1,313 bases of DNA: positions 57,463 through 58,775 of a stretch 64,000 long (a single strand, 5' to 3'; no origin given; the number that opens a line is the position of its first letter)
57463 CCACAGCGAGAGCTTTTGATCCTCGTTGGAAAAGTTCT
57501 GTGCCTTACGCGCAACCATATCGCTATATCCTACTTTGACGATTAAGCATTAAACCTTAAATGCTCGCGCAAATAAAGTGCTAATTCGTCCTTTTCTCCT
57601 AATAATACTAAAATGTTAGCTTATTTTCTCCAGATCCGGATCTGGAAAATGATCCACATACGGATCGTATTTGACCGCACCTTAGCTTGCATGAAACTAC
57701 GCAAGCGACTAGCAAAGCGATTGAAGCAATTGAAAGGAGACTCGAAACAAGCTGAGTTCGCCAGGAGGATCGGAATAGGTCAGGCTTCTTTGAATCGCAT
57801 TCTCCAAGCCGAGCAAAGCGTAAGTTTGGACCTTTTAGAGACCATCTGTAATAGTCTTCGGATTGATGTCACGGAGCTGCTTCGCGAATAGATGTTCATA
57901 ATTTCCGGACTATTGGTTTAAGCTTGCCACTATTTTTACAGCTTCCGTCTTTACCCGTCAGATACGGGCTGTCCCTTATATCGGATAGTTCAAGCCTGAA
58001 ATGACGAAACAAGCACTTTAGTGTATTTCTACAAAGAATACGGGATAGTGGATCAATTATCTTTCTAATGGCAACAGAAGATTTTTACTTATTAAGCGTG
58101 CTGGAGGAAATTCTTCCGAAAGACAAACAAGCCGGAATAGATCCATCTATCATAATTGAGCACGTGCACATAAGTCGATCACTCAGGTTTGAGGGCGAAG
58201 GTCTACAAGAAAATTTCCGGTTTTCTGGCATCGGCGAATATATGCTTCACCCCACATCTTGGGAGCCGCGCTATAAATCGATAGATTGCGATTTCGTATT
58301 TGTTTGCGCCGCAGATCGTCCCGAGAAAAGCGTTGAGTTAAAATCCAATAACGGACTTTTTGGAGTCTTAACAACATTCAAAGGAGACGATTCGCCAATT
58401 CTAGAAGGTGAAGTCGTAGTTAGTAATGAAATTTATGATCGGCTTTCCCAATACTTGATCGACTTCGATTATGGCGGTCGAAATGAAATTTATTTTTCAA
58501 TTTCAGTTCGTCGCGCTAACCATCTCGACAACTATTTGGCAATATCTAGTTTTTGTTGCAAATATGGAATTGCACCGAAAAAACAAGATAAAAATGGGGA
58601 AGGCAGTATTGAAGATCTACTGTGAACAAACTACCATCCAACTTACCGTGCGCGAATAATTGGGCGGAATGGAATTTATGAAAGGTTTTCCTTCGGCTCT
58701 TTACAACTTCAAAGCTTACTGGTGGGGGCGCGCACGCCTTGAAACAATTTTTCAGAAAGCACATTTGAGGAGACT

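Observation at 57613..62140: Uncharacterised XRE + three-gene cassette next to Zorya: candidate novel defence system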

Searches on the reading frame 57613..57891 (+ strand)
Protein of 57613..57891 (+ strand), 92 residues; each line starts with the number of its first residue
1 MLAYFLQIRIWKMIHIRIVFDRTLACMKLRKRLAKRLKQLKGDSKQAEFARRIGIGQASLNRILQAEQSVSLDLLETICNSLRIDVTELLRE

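Call 5: search_protein_families(library=pfam, proteins=[window:57613-57891:+], max_evalue=0.1)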
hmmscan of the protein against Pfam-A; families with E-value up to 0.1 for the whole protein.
window:57613-57891:+ (92 aa): 4 families
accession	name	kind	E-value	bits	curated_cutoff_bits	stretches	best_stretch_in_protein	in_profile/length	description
PF13443.12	HTH_26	-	1.9e-09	38.1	22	1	45-90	12-58/63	Cro/C1-type HTH DNA-binding domain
PF01381.28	HTH_3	-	1.3e-07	32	23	1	45-89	11-55/55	Helix-turn-helix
PF13560.12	HTH_31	-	3.8e-07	30.7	27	1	32-89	1-61/64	Helix-turn-helix domain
PF24852.1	DUF7726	-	0.037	14.6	26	0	25-66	6-45/73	Domain of unknown function (DUF7726)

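Call 6: search_protein_families(library=padloc, proteins=[window:57613-57891:+], max_evalue=0.1)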
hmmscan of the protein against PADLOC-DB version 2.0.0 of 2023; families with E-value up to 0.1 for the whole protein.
window:57613-57891:+ (92 aa): 3 families
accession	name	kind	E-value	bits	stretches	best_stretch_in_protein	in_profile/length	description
PDLC02926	HTH_VI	-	1.6e-07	29.4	1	42-89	13-60/92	-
PDLC04775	PDC-M69A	-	1.1e-05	23.8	1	42-92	19-69/113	-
PDLC03665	Control_protein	-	6e-05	21.2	1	31-90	7-69/77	control protein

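Call 7: search_protein_families(library=ncbifam, proteins=[window:57613-57891:+], max_evalue=1)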
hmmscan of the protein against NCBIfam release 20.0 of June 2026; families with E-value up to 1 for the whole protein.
window:57613-57891:+ (92 aa): 8 families
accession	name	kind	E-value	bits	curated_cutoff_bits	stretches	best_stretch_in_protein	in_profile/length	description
NF041575.1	antitoxPezA_Strep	equivalog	9e-06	25.7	290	1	41-85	12-56/158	type II toxin-antitoxin system antitoxin PezA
NF007271.0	PRK09726.1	equivalog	0.001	19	79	1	32-87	12-69/88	type II toxin-antitoxin system antitoxin HipB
NF002926.0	PRK03573.1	equivalog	0.004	17.1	120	1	17-71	17-74/144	transcriptional regulator SlyA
NF041951.1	phage_RstR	subfamily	0.0058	16.9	80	1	27-91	1-63/108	RstR family transcriptional repressor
TIGR02607.1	antidote_HigA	equivalog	0.0068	16.2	47.7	1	45-74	22-51/81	HigA family addiction module antitoxin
NF000090.1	trans_reg_VanU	equivalog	0.021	15.1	150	1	41-89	14-61/75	glycopeptide resistance transcriptional regulator VanU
TIGR03070.1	couple_hipB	subfamily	0.028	14.4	71.65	1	45-82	17-54/58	type II toxin-antitoxin system Y4mF family antitoxin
NF047948.1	male_kill_WMK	equivalog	0.038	13.4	300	1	40-91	172-223/300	WO male-killing family protein Wmk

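Call 8: search_protein_families(library=phrogs, proteins=[window:57613-57891:+], max_evalue=1)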
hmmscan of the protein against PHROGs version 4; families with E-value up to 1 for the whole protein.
window:57613-57891:+ (92 aa): 25 families
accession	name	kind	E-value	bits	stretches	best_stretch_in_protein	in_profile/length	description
phrog_8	-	transcription regulation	2e-08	35.1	1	24-90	159-216/346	transcriptional regulator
phrog_4583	-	transcription regulation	7.4e-07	30.1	1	41-92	21-72/81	transcriptional repressor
phrog_4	-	transcription regulation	1.8e-06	28.2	1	28-90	132-192/400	transcriptional repressor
phrog_13326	-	unknown function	9.5e-06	26.8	1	44-90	8-54/151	-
phrog_2967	-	transcription regulation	1.3e-05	25.8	1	30-90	8-70/225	transcriptional regulator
phrog_3642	-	DNA, RNA and nucleotide metabolism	2.1e-05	25.4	1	25-80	3-58/79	HTH DNA binding protein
phrog_2339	-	DNA, RNA and nucleotide metabolism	4.7e-05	24.3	1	25-83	18-79/98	HTH DNA binding protein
phrog_3949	-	transcription regulation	5.7e-05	24.2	1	28-90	12-73/161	transcriptional repressor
phrog_1373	-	transcription regulation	0.00011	23.2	1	45-87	78-120/166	transcriptional regulator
phrog_1124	-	transcription regulation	0.00059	20.5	1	27-82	3-59/177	transcriptional regulator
phrog_2439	-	transcription regulation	0.0076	16.2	1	45-86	22-63/367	transcriptional regulator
phrog_9103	-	transcription regulation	0.0079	17.2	1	27-90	6-68/78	transcriptional repressor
phrog_2328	-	transcription regulation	0.012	16.4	1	29-87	16-72/128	transcriptional repressor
phrog_7241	-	transcription regulation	0.024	15.7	1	46-90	77-121/122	transcriptional regulator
phrog_3557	-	transcription regulation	0.031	15.5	1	28-89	9-71/142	transcriptional regulator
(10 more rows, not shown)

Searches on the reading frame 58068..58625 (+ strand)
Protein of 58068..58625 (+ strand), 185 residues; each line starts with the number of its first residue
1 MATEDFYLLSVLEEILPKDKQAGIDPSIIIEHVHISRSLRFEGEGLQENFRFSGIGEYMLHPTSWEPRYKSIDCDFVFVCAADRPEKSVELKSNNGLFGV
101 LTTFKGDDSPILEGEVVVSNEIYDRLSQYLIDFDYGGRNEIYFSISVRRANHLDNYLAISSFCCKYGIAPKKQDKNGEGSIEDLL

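Call 5: search_protein_families(library=pfam, proteins=[window:58068-58625:+], max_evalue=0.1)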
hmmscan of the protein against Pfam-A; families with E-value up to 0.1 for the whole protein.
window:58068-58625:+ (185 aa): 0 families

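Call 6: search_protein_families(library=padloc, proteins=[window:58068-58625:+], max_evalue=0.1)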
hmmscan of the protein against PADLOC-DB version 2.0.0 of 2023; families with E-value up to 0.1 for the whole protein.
window:58068-58625:+ (185 aa): 0 families

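Call 7: search_protein_families(library=ncbifam, proteins=[window:58068-58625:+], max_evalue=1)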
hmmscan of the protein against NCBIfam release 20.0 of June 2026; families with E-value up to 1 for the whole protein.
window:58068-58625:+ (185 aa): 0 families

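Call 8: search_protein_families(library=phrogs, proteins=[window:58068-58625:+], max_evalue=1)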
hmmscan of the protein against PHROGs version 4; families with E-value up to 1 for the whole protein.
window:58068-58625:+ (185 aa): 0 families

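Call 19: find_homologous_proteins(query=window:58068-58625:+, max_evalue=0.01)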
Query window:58068-58625:+ (185 aa): 1 proteins with E <= 0.01 among 67 candidates.
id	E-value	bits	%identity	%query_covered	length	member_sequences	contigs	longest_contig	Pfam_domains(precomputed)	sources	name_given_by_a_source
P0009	2.0e-120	418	100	100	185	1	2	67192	-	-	-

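Call 22: find_encoding_contigs(protein=P0009, flank=10000, max_places=4)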
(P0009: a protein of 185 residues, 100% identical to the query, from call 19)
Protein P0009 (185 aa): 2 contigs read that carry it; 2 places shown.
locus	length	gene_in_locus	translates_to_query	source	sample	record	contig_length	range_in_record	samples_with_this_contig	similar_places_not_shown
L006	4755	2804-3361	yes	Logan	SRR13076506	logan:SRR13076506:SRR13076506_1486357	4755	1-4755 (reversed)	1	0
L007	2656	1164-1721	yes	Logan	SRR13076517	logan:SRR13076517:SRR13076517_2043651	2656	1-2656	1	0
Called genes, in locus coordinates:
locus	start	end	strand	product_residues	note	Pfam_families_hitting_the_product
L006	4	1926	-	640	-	PF28082:ZorA-like_t1, PF01442:Apolipoprotein (faint)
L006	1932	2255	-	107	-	PF25213:HVO_A0261_N (weak), PF12840:HTH_20, PF01022:HTH_5, PF01047:MarR (weak), PF12802:MarR_2, PF13412:HTH_24 (weak), PF09339:HTH_IclR (faint)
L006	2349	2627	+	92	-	PF01381:HTH_3, PF13443:HTH_26, PF13560:HTH_31 (weak)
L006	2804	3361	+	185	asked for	-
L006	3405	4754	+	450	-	?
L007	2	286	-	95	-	?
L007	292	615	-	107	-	PF25213:HVO_A0261_N (weak), PF12840:HTH_20, PF01022:HTH_5, PF01047:MarR (weak), PF12802:MarR_2, PF13412:HTH_24 (weak), PF09339:HTH_IclR (faint)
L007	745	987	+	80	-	PF01381:HTH_3, PF13443:HTH_26, PF13560:HTH_31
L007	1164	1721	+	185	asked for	-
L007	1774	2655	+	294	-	?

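Call 73: search_dna_similar(query=window:58068-58625:+, collection=plasmids, mode=protein, max_evalue=0.01)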
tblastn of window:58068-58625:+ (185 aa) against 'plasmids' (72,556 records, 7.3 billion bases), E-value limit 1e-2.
No match.

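Call 84: search_solved_structures(query=window:58068-58625:+, max_evalue=10)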
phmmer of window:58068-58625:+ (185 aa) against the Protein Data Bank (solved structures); distinct sequences matched with E-value up to 10: 1.
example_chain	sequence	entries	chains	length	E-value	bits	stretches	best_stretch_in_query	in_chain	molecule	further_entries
7qep_M7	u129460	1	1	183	0.59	13.3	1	7-51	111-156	60S RIBOSOMAL PROTEIN L17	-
